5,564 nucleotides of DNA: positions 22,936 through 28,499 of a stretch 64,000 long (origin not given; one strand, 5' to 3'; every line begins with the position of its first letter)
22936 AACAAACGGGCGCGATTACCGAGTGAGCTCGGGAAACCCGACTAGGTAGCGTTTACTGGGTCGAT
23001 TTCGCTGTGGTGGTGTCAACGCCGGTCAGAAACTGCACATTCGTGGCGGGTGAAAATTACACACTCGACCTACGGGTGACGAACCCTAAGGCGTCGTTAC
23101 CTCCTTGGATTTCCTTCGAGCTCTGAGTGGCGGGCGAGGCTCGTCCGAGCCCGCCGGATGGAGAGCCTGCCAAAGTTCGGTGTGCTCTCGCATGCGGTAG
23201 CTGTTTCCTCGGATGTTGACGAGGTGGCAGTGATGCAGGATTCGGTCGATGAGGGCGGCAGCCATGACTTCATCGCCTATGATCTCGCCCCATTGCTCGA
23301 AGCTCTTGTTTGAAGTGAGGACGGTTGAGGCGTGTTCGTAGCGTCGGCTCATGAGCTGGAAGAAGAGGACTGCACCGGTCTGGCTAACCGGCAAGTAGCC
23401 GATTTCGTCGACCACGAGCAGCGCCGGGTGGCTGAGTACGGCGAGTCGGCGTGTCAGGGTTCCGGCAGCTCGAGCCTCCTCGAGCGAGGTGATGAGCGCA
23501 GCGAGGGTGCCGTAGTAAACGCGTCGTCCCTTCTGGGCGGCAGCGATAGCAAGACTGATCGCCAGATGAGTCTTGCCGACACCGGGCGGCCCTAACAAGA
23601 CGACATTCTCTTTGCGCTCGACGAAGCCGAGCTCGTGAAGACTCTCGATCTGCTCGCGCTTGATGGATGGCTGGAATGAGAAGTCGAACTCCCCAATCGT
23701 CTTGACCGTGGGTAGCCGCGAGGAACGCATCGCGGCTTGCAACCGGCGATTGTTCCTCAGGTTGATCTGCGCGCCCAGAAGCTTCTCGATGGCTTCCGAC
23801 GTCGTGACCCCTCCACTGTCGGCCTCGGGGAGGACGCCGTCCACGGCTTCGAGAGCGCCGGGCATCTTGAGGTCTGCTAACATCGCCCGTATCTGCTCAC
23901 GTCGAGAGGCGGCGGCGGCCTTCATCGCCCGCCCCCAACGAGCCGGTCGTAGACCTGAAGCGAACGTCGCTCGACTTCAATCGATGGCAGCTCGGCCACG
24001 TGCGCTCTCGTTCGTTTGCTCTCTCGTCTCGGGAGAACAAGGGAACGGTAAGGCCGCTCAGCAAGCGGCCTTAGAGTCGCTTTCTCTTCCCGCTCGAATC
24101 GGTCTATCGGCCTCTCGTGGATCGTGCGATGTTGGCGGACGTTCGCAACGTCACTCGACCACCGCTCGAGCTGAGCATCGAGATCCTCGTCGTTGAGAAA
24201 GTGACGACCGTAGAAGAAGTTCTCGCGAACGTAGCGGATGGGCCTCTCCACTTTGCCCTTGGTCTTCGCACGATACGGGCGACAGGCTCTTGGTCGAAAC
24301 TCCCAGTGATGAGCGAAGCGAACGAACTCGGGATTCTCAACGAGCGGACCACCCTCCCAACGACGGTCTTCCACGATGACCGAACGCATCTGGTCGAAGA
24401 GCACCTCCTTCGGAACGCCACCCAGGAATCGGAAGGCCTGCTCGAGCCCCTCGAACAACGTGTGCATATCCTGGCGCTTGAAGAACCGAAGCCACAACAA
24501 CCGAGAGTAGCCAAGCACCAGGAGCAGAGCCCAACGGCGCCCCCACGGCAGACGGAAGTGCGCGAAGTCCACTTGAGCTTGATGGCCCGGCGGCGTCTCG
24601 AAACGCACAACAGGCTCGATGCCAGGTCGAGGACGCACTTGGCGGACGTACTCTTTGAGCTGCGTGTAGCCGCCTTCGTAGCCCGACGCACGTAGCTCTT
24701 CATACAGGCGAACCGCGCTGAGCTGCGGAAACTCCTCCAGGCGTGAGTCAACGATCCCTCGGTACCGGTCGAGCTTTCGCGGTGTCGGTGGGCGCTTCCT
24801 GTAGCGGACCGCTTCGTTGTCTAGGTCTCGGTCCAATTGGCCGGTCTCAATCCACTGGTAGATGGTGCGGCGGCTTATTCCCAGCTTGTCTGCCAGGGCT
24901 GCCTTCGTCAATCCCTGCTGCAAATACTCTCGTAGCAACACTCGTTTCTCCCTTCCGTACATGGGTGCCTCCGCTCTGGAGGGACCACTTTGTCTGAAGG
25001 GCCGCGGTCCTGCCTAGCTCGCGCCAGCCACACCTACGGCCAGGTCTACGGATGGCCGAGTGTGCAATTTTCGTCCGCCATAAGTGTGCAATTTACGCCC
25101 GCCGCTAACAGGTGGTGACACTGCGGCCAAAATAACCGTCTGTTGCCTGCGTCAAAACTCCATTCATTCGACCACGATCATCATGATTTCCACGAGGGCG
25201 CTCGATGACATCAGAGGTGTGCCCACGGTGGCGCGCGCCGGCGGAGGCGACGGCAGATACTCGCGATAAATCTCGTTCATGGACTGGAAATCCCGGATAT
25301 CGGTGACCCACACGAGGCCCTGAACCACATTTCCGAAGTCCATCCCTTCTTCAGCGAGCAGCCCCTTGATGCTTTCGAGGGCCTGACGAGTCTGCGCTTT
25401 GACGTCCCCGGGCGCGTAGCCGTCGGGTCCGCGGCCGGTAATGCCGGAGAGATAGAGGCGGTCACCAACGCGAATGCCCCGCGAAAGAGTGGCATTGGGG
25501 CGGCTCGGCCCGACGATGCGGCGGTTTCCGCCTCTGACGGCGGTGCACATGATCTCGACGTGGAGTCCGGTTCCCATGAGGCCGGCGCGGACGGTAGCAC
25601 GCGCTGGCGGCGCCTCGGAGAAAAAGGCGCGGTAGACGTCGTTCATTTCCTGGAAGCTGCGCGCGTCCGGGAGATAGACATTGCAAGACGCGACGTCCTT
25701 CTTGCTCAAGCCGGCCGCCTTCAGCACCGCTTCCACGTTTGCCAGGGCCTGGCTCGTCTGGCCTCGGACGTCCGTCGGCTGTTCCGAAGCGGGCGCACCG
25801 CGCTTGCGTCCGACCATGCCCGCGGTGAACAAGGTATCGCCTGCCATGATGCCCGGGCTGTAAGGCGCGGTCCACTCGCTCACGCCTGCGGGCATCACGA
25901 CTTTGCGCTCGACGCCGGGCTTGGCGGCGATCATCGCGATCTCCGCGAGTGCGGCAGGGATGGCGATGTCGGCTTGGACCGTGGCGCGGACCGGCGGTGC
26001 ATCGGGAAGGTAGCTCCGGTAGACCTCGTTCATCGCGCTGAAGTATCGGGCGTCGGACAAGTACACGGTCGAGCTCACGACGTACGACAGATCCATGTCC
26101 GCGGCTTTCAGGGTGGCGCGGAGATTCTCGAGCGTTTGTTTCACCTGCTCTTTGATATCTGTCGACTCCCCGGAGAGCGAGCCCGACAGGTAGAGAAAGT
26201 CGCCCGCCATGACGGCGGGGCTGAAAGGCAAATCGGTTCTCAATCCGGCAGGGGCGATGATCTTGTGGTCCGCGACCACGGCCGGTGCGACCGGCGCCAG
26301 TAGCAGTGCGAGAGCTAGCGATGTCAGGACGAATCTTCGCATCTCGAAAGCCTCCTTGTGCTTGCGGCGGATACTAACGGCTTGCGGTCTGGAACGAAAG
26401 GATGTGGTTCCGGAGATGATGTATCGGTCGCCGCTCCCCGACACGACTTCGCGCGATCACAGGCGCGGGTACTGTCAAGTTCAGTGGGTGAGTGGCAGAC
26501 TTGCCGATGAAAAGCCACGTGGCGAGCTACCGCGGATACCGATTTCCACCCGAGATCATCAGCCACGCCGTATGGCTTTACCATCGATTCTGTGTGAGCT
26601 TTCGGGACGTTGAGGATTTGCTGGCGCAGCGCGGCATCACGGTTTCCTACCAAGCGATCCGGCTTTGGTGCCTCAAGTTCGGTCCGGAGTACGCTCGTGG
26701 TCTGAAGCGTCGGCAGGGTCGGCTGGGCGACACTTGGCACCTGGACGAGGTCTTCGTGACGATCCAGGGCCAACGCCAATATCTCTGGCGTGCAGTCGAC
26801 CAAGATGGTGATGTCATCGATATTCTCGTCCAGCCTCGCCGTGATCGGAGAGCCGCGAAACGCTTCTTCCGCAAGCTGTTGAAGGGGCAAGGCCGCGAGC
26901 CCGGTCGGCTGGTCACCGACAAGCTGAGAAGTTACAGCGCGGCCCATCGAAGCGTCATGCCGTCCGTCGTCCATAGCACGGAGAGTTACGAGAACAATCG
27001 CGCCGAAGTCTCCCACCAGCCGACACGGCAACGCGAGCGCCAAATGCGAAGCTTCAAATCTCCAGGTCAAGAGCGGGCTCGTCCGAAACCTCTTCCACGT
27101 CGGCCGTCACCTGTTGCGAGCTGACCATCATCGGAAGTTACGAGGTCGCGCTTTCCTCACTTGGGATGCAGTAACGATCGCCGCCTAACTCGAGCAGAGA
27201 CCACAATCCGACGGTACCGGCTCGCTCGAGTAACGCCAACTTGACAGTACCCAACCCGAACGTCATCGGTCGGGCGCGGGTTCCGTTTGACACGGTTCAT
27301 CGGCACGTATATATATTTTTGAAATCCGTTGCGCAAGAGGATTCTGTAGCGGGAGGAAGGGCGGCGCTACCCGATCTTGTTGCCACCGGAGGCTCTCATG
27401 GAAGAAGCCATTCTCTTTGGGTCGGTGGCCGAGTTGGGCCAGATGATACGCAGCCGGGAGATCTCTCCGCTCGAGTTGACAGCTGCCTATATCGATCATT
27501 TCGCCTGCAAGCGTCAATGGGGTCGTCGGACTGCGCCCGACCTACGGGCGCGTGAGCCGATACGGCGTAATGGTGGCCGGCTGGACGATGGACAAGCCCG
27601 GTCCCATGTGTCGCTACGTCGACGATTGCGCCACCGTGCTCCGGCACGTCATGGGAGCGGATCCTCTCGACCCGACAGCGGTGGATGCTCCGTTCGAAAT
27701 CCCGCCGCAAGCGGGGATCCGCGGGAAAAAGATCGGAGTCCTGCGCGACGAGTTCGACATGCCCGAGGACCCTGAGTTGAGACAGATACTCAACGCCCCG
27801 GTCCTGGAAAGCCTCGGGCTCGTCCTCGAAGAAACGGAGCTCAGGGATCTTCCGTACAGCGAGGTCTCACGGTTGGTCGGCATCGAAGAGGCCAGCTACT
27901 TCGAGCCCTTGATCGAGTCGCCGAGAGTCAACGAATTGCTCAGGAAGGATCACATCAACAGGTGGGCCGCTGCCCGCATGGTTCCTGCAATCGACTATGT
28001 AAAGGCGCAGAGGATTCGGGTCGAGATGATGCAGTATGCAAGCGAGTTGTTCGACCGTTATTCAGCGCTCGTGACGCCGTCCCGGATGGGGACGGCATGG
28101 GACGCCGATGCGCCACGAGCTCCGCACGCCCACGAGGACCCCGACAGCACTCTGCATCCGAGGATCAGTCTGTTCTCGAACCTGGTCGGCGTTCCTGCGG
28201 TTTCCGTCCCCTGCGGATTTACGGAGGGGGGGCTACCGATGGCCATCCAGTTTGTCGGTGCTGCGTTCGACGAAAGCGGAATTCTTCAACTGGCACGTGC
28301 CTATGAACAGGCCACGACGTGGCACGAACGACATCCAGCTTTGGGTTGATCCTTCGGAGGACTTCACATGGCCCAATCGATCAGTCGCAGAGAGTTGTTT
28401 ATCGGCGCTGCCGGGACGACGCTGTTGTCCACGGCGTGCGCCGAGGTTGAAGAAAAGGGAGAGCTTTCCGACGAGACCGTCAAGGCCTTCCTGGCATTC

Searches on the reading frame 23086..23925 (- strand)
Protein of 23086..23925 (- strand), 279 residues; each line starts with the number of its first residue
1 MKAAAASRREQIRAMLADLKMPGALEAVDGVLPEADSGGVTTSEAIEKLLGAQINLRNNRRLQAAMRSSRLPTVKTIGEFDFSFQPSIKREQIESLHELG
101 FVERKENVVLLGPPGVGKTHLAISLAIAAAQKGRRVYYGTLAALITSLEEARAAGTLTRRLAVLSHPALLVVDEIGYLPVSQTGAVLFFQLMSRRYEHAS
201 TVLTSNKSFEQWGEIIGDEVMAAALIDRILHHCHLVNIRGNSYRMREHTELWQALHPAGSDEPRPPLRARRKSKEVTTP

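Call 12: search_protein_families(library=pfam, proteins=[window:23086-23925:-], max_evalue=0.001)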
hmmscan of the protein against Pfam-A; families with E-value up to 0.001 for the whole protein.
window:23086-23925:- (279 aa): 10 families
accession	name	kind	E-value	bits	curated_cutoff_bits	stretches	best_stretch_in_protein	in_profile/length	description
PF01695.23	IstB_IS21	-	1.8e-81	273.6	24.1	1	15-249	2-236/238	IstB-like ATP binding protein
PF13481.12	AAA_25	-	8.1e-08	32.5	27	1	82-166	12-96/195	AAA domain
PF20720.3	nSTAND3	-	1.5e-05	25.2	27.2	1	102-138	14-50/155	Novel STAND NTPase 3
PF13191.12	AAA_16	-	6.9e-05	23.8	32.6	1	92-145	8-73/167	AAA ATPase domain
PF00004.35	AAA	-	0.00027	21.8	21.2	1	108-179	1-70/131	ATPase family associated with various cellular activities (AAA)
PF13604.12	AAA_30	-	0.00029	21.1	27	1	103-184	16-106/191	AAA domain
PF07728.20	AAA_5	-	0.0005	20.5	22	0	107-141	1-33/139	AAA domain (dynein-related subfamily)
PF00308.24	Bac_DnaA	-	0.0006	20.5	23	1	108-208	37-140/162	Bacterial DnaA ATPAse domain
PF20030.5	bpMoxR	-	0.00061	19.4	27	0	88-135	15-59/205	MoxR domain in the MoxR-vWA-beta-propeller ternary systems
PF02562.22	PhoH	-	0.0007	19.6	27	0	102-133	16-47/205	PhoH-like protein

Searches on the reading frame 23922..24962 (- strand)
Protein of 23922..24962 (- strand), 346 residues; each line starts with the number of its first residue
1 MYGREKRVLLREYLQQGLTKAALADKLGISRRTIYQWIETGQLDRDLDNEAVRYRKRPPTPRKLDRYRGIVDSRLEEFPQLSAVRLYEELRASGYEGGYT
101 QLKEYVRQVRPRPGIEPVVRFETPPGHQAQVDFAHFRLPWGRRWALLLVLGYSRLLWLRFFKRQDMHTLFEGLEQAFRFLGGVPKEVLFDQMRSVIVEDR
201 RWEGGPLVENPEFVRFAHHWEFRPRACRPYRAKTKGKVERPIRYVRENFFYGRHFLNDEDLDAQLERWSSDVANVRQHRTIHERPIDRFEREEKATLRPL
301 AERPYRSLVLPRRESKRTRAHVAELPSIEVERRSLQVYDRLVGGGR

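Call 12: search_protein_families(library=pfam, proteins=[window:23922-24962:-], max_evalue=0.001)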
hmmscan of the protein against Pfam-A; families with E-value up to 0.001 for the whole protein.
window:23922-24962:- (346 aa): 9 families
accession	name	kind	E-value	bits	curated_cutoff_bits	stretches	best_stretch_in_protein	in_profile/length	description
PF00665.32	rve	-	7.2e-15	55.5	32.6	1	125-231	4-101/102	Integrase core domain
PF13384.12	HTH_23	-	9.7e-08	32.1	24.6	1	5-39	6-39/50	Homeodomain-like domain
PF13518.12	HTH_28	-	1.8e-06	28.3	25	1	6-38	2-33/52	Helix-turn-helix domain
PF01381.28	HTH_3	-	9.6e-06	26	23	1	11-38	5-30/55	Helix-turn-helix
PF12728.13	HTH_17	-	6.6e-05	23.5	27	1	18-43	2-27/51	Helix-turn-helix domain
PF13551.12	HTH_29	-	8.9e-05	22.9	28.1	1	15-64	9-58/64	Winged helix-turn helix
PF13683.12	rve_3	-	9.9e-05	22.5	26.5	1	224-284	5-65/67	Integrase core domain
PF08279.18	HTH_11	-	0.00022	21.5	25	1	15-39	14-37/55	HTH domain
PF01527.26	HTH_Tnp_1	-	0.00044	20.8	24.1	0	6-42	12-48/75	Transposase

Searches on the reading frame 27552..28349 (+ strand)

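Call 12: search_protein_families(library=pfam, proteins=[window:27552-28349:+], max_evalue=0.001)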
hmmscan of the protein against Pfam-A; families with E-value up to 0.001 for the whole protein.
window:27552-28349:+ (265 aa): 1 family
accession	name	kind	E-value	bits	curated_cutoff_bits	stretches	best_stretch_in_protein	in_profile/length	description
PF01425.27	Amidase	-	1.3e-23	84.2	27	1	1-245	174-445/445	Amidase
